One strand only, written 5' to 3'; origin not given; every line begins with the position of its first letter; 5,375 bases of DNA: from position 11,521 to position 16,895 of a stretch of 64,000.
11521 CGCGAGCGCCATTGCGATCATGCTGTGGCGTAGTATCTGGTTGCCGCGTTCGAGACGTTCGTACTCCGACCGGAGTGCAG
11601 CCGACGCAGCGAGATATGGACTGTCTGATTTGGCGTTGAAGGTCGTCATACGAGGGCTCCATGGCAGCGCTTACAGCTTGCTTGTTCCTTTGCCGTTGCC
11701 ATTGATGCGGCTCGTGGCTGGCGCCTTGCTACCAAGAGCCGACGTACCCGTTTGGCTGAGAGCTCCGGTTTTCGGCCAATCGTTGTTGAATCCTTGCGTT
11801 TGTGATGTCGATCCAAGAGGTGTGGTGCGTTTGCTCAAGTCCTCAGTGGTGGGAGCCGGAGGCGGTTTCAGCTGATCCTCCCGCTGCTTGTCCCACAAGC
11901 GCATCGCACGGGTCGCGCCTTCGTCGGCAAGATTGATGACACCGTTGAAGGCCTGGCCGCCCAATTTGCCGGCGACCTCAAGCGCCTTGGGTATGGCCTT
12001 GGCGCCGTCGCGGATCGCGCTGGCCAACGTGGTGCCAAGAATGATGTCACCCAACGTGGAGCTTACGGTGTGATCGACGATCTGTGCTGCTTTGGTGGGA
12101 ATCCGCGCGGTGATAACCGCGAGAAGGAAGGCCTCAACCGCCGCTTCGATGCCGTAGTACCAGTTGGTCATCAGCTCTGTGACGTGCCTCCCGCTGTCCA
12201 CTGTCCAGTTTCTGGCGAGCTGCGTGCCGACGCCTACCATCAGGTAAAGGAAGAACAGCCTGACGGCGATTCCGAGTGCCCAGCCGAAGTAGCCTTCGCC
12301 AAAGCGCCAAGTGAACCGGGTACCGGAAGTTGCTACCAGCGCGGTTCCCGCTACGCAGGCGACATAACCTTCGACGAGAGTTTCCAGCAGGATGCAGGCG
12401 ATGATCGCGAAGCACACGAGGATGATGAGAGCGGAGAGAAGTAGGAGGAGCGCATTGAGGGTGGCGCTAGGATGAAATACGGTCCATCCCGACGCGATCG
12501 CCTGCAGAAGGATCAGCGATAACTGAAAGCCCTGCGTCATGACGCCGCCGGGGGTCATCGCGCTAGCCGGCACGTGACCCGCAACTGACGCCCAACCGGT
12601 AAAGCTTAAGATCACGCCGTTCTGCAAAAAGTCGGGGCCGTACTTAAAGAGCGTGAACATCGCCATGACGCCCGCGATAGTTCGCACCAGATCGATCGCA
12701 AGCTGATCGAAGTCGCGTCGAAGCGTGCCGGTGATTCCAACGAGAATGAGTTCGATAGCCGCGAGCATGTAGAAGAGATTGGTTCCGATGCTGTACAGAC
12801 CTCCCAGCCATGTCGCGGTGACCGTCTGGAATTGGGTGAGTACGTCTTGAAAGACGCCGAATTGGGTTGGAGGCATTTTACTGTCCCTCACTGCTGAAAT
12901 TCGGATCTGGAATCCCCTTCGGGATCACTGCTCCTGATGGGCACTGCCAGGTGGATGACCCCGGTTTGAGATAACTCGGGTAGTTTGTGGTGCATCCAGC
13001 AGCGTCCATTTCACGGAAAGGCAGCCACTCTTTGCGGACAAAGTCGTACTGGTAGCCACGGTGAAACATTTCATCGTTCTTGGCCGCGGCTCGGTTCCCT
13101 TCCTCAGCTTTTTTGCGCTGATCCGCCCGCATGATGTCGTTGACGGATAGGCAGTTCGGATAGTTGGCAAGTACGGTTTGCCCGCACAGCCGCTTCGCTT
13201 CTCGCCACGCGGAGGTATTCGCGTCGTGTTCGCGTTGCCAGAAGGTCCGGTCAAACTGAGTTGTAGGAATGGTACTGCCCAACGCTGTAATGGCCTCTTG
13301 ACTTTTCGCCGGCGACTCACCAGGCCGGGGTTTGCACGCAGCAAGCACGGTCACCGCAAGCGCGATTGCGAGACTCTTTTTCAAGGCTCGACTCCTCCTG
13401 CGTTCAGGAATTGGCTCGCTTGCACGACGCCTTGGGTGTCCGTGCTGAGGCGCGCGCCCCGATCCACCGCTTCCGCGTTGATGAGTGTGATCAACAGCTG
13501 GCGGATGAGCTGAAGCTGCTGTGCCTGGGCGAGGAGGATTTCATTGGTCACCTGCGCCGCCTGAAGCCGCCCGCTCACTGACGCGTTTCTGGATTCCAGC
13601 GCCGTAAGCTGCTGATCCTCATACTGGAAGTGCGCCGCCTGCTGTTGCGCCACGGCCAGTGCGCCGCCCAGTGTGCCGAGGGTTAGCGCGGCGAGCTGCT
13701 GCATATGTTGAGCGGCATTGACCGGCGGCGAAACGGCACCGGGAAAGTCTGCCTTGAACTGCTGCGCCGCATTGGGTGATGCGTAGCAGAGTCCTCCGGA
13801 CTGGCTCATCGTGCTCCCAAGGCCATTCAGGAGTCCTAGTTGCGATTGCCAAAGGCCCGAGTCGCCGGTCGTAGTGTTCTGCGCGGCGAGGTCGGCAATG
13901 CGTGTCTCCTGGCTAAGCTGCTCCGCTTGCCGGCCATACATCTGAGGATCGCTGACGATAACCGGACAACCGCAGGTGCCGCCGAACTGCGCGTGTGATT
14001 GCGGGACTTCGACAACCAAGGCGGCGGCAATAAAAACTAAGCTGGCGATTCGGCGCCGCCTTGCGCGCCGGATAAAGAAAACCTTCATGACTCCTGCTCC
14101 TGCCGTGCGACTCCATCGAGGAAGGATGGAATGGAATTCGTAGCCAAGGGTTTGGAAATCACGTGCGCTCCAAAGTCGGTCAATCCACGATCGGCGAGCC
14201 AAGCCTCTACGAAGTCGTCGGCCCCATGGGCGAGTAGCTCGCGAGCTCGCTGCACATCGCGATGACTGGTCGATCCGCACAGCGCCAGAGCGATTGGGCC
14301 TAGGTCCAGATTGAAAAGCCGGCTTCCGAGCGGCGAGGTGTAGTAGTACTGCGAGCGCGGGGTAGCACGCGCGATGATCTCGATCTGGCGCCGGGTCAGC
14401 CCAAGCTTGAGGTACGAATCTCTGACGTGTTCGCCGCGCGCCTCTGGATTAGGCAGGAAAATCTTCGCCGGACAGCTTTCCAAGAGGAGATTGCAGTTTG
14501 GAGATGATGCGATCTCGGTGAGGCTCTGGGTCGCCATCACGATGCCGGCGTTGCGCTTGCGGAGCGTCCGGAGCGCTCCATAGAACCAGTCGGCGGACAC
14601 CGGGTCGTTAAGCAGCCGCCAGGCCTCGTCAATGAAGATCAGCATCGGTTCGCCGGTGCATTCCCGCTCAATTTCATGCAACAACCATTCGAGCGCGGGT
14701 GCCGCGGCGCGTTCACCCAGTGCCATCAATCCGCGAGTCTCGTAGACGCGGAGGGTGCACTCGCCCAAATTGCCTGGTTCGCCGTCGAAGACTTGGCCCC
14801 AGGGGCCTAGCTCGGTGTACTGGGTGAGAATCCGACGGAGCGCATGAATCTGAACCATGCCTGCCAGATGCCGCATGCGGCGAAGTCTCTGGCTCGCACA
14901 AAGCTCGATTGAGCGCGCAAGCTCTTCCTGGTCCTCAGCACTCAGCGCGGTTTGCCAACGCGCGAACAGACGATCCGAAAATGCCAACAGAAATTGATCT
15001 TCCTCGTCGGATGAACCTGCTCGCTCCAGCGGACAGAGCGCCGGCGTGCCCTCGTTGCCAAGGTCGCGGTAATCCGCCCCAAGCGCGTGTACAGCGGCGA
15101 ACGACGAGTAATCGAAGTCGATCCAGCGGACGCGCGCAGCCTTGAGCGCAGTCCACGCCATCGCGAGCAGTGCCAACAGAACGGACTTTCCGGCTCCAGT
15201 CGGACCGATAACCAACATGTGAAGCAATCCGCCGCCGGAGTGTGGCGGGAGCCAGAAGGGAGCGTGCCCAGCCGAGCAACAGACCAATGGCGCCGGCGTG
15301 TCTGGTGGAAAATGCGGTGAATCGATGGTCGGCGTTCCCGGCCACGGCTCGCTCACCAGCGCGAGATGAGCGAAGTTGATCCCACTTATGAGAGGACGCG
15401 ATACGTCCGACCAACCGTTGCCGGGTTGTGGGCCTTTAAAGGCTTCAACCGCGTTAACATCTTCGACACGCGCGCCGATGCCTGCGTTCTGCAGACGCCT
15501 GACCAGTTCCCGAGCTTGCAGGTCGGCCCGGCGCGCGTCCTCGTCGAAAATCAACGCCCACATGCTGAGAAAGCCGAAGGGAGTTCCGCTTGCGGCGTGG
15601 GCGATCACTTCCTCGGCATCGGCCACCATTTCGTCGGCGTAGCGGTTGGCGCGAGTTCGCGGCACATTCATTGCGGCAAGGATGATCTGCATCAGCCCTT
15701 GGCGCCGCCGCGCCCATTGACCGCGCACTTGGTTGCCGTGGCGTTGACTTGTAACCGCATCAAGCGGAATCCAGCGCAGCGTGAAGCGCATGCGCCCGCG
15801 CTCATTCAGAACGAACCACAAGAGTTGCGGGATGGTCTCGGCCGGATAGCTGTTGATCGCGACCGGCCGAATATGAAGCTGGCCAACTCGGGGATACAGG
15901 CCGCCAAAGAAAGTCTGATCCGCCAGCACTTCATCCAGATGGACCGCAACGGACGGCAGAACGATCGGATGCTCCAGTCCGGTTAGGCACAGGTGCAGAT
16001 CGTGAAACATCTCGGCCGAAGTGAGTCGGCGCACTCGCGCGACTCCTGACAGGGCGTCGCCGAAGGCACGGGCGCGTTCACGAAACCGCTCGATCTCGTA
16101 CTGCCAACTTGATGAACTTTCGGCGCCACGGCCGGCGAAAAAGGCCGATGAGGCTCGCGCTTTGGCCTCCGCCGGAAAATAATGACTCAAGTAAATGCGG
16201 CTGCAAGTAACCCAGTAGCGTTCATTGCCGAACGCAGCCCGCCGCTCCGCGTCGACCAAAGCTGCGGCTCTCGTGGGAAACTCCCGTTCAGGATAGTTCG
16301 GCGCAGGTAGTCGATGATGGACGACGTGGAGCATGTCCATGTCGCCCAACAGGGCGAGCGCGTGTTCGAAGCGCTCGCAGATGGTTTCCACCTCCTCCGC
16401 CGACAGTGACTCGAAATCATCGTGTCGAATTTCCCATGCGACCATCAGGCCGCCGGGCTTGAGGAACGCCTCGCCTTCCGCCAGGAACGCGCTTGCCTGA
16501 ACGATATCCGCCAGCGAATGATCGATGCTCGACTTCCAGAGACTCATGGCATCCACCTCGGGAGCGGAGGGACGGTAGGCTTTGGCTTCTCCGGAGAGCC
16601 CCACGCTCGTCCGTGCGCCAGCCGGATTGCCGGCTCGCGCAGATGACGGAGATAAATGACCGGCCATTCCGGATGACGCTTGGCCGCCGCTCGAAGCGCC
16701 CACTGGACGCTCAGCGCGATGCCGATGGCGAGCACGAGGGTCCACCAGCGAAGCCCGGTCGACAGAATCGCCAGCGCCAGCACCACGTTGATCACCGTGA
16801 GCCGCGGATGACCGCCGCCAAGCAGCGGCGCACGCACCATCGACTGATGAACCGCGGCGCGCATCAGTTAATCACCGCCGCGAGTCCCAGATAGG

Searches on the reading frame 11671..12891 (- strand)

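Call 103: search_protein_families(library=padloc, proteins=[window:11671-12891:-], max_evalue=0.00001)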
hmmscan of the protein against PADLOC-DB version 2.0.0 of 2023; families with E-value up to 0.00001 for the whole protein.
window:11671-12891:- (406 aa): 0 families

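Call 104: search_protein_families(library=pfam, proteins=[window:11671-12891:-], max_evalue=0.0001)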
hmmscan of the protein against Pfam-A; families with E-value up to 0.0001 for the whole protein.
window:11671-12891:- (406 aa): 1 family
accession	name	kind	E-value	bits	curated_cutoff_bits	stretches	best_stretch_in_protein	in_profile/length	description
PF04610.19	TrbL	-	2.4e-11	44.2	25.9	1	45-260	2-207/215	TrbL/VirB6 plasmid conjugal transfer protein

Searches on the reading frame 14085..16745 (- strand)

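Call 103: search_protein_families(library=padloc, proteins=[window:14085-16745:-], max_evalue=0.00001)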
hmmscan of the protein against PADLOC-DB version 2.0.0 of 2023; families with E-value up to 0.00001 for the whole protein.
window:14085-16745:- (886 aa): 1 family
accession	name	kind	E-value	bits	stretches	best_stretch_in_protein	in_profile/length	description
PDLC04140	mad8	-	1.6e-10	39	1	509-763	29-250/314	mads_8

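Call 104: search_protein_families(library=pfam, proteins=[window:14085-16745:-], max_evalue=0.0001)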
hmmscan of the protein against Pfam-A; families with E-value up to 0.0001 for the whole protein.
window:14085-16745:- (886 aa): 2 families
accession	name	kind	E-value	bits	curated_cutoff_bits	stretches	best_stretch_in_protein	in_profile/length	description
PF12846.13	AAA_10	-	2.1e-05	24.2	27.5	0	508-543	22-56/362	AAA-like domain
PF25199.1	nSTAND_NTPase5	-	9.7e-05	22.7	34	0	505-545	39-79/145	Novel STAND NTPase 5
